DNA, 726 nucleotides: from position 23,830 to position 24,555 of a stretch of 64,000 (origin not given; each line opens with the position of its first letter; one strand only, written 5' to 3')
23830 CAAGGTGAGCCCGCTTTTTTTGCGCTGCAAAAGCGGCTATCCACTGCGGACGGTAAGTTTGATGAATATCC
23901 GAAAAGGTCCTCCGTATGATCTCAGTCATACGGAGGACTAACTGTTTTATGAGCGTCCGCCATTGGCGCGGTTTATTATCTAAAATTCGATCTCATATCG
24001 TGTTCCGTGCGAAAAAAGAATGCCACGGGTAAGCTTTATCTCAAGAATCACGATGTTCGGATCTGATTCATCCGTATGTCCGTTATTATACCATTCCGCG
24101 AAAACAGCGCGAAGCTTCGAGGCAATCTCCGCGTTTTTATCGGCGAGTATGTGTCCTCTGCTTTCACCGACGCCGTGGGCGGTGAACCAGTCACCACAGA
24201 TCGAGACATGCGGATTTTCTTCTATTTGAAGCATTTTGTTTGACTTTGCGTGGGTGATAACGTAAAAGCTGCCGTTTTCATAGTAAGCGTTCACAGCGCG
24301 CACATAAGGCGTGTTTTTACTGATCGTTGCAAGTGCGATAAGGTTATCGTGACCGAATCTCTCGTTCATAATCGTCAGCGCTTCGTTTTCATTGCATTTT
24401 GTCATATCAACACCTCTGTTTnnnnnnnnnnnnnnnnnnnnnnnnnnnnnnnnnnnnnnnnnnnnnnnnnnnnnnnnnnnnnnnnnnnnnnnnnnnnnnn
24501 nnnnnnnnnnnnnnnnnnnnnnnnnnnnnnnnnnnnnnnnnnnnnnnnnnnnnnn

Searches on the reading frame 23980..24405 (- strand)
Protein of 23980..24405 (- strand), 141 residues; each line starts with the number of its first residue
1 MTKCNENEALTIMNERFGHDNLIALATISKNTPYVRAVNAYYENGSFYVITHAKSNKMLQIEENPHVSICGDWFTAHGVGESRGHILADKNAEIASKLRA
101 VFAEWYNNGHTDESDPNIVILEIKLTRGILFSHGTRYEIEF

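Call 58: search_protein_families(library=pfam, proteins=[window:23980-24405:-])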
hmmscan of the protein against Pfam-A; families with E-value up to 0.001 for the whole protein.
window:23980-24405:- (141 aa): 2 families
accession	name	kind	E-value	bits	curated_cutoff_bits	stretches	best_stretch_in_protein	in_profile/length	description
PF01243.27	PNPOx_N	-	2.5e-11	44.5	28.1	1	17-128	9-116/120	Pyridoxamine 5'-phosphate oxidase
PF16242.11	Pyrid_ox_like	-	5.1e-05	23.3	28.8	1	39-127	35-121/149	Pyridoxamine 5'-phosphate oxidase like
